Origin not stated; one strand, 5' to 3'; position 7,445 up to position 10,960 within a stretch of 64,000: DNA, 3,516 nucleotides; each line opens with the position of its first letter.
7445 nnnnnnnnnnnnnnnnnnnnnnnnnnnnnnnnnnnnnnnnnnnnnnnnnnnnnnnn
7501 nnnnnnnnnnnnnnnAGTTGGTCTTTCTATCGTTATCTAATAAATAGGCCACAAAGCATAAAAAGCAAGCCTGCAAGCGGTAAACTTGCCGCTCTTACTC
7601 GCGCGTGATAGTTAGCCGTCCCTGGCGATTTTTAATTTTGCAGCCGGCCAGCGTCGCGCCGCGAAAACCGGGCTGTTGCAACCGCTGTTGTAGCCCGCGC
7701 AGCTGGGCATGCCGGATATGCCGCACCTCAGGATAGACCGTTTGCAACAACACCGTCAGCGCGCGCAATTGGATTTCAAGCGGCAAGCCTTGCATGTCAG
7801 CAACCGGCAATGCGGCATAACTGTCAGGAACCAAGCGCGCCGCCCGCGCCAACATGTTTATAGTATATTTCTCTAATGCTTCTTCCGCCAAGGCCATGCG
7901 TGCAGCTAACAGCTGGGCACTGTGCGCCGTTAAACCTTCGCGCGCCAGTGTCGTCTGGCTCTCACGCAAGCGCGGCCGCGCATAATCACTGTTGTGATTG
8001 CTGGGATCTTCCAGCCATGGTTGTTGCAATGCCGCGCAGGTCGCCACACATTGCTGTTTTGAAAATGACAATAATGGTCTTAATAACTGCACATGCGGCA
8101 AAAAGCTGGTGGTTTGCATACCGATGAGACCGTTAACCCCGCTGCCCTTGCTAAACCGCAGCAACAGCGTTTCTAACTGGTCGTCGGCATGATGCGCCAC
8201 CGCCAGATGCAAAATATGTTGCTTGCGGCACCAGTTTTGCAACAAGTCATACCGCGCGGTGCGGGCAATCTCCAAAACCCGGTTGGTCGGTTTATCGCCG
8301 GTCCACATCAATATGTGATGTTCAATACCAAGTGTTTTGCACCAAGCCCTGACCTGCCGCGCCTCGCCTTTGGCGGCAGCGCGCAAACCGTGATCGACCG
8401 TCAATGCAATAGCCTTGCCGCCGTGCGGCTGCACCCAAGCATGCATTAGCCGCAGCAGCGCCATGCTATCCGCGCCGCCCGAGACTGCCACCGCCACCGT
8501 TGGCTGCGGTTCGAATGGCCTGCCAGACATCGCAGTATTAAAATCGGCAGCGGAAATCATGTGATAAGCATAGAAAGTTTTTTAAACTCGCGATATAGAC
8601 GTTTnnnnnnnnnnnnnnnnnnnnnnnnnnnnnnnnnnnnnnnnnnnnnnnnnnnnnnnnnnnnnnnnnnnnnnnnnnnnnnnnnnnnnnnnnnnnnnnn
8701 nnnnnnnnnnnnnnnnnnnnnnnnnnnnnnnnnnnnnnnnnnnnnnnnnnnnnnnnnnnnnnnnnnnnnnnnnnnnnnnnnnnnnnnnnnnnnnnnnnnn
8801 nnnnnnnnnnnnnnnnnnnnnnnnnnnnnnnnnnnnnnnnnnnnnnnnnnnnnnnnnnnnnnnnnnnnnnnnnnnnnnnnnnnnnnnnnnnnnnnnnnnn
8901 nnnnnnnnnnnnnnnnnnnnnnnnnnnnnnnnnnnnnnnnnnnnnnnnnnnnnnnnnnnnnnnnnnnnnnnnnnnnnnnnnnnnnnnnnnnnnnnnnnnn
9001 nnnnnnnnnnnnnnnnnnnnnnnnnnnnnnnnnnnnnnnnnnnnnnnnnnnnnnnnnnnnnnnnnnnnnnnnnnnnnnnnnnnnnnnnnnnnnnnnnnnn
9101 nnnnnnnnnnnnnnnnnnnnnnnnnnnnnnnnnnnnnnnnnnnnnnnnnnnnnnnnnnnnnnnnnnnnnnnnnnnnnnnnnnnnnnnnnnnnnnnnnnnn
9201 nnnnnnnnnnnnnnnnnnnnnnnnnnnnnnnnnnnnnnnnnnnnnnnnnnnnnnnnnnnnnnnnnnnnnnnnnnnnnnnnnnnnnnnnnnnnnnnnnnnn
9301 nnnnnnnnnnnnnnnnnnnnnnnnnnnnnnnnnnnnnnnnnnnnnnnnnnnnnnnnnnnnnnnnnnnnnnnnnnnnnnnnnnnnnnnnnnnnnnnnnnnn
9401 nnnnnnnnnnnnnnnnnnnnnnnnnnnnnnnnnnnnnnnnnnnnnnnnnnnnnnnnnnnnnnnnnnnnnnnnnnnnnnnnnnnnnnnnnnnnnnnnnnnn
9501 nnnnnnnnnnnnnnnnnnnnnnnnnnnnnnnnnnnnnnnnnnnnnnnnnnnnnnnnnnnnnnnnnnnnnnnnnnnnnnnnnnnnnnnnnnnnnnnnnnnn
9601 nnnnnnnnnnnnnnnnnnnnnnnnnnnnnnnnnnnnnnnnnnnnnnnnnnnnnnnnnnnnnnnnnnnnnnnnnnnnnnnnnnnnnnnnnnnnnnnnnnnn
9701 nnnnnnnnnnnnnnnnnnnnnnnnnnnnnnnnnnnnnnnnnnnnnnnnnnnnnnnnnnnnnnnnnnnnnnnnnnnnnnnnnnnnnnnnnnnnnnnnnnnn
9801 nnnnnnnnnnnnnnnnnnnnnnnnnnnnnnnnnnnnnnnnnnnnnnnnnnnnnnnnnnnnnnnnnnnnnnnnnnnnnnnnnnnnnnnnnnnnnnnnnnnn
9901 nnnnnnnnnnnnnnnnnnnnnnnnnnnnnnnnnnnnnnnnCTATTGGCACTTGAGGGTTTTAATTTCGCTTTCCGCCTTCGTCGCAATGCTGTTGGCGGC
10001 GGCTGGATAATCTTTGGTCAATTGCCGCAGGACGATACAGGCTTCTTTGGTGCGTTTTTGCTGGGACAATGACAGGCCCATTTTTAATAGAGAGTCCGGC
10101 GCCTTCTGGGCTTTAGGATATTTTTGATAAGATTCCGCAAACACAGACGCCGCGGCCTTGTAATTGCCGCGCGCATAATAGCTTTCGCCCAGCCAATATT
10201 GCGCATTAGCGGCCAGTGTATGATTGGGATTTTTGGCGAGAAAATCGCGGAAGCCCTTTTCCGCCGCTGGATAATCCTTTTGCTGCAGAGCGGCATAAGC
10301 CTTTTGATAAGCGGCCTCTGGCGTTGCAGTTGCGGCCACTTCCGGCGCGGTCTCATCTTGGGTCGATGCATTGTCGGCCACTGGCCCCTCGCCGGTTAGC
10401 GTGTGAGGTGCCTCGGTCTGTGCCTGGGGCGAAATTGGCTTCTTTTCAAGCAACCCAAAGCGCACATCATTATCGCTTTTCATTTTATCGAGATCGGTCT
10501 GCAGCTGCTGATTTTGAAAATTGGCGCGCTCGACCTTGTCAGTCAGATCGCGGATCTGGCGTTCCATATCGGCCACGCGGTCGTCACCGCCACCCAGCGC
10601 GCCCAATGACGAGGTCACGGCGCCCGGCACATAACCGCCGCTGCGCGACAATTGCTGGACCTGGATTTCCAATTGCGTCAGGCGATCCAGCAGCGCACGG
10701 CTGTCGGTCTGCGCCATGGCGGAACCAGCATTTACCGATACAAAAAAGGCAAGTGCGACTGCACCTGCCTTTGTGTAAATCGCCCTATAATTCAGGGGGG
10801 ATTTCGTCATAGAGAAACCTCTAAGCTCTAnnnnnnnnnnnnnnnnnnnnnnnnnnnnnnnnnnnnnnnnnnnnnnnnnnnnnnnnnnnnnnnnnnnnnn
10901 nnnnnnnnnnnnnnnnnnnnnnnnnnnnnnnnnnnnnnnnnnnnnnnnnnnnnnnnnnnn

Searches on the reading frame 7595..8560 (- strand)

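Call 28: search_protein_families(library=pfam, proteins=[window:7595-8560:-])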
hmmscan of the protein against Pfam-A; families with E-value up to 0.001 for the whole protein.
window:7595-8560:- (321 aa): 2 families
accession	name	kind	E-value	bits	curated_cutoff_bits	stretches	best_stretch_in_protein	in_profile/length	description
PF01171.26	ATP_bind_3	-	4.3e-53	180.2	27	1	22-200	2-181/182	PP-loop family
PF06508.19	QueC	-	0.00052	20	22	0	24-85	4-59/210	Queuosine biosynthesis protein QueC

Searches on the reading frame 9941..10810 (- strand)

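Call 28: search_protein_families(library=pfam, proteins=[window:9941-10810:-])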
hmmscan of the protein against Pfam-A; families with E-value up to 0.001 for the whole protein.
window:9941-10810:- (289 aa): 10 families
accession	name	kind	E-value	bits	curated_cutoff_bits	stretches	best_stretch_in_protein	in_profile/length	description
PF13174.12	TPR_6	-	1e-14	54.5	26.3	2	239-269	1-31/33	Tetratricopeptide repeat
PF13428.12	TPR_14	-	2.3e-11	43.6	23.5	0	202-235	2-35/44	Tetratricopeptide repeat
PF13432.12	TPR_16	-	6.9e-10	39.6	32.7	1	168-234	1-64/65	Tetratricopeptide repeat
PF07719.23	TPR_2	-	8.5e-10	38.4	27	1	201-233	1-33/34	Tetratricopeptide repeat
PF13525.12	YfiO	-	2.2e-06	28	25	1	163-269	4-121/203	Outer membrane lipoprotein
PF14559.12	TPR_19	-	2e-05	25.3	25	0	212-270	2-57/68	Tetratricopeptide repeat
PF13424.12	TPR_12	-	9.1e-05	23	30.1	1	166-231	5-75/77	Tetratricopeptide repeat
PF12895.13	ANAPC3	-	0.00012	22.7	27.2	0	201-262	23-80/82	Anaphase-promoting complex, cyclosome, subunit 3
PF13181.12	TPR_8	-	0.00042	20.7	25.7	0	201-226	1-26/34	Tetratricopeptide repeat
PF00515.34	TPR_1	-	0.00051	20.2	27.8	0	201-221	1-21/34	Tetratricopeptide repeat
